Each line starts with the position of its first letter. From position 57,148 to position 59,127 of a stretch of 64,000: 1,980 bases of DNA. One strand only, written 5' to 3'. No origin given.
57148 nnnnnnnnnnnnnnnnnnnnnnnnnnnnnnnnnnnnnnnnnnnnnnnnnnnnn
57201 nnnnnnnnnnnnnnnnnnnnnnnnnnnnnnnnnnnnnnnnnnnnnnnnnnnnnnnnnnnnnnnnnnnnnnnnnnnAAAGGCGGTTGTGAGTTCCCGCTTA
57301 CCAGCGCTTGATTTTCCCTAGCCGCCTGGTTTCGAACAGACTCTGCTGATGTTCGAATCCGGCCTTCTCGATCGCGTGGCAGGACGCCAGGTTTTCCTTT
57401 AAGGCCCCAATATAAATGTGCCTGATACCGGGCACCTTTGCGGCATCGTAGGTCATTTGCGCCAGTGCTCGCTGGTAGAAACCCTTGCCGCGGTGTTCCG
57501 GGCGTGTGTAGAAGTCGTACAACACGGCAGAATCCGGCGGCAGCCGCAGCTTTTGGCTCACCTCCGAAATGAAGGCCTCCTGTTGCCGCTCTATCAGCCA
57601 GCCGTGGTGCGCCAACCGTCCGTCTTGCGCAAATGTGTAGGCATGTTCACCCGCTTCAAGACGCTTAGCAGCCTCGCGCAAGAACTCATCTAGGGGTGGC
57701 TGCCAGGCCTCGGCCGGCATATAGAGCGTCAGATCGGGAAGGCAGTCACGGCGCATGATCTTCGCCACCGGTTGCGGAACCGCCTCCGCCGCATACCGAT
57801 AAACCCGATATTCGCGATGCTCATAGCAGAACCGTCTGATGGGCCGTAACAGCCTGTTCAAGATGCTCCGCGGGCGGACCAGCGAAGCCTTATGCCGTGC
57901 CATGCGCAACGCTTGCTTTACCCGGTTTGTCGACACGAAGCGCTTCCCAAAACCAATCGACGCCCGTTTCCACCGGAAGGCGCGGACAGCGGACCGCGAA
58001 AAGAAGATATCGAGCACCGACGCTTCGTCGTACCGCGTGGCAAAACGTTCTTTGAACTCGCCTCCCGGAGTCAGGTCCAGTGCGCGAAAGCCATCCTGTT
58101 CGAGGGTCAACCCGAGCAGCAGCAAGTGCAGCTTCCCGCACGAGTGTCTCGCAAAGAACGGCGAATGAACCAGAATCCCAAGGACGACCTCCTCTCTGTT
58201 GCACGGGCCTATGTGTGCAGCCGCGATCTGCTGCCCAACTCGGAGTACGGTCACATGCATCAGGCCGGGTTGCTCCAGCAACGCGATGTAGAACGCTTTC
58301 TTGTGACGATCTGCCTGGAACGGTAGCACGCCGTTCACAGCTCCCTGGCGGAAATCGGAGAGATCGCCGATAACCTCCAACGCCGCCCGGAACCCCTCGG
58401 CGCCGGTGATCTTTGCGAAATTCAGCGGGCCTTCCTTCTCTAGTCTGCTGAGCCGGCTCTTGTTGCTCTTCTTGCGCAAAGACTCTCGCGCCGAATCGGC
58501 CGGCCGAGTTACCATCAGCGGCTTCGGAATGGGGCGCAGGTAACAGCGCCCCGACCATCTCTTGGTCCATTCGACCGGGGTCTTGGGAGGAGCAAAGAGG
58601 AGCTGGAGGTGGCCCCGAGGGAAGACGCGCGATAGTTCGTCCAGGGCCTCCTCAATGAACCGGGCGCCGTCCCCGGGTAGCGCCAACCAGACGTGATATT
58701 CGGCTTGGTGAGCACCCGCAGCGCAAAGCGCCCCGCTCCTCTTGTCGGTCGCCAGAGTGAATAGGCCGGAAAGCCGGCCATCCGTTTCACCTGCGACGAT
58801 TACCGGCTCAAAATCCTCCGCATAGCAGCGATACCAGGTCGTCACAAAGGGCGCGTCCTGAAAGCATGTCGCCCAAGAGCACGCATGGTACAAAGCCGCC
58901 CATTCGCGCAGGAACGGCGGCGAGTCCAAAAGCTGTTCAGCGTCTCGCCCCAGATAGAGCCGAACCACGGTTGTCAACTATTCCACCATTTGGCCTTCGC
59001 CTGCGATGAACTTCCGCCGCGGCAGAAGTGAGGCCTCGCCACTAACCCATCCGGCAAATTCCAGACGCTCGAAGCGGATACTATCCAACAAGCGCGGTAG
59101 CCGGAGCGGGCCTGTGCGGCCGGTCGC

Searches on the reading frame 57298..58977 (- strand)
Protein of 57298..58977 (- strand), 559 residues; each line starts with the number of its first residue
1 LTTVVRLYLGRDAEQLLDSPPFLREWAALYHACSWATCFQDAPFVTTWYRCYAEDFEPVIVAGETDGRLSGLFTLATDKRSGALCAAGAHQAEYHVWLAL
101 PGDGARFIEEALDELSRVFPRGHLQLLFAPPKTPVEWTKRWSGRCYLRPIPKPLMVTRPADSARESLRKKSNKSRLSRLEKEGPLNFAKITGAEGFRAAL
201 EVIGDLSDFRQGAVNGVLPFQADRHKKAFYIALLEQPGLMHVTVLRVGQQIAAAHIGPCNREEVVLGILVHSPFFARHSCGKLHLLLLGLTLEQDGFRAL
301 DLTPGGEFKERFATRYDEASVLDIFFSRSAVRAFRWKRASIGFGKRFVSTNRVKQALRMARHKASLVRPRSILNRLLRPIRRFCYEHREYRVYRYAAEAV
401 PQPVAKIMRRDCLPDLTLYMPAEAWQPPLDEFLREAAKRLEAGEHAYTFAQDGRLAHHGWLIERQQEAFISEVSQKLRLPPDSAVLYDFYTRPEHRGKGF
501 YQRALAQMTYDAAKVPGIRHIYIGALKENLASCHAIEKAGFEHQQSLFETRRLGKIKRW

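Call 64: search_protein_families(library=pfam, proteins=[window:57298-58977:-], max_evalue=0.0001)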
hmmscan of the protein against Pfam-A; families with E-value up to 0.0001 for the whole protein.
window:57298-58977:- (559 aa): 3 families
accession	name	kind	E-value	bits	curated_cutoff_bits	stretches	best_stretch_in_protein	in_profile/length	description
PF13480.13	Acetyltransf_6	-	7.9e-11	42.7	22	1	170-307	5-139/143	Acetyltransferase (GNAT) domain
PF13302.13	Acetyltransf_3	-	4e-09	37.7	25.4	1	439-542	44-138/138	Acetyltransferase (GNAT) domain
PF00583.31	Acetyltransf_1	-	2.3e-08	34.7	20.7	1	427-541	18-116/116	Acetyltransferase (GNAT) family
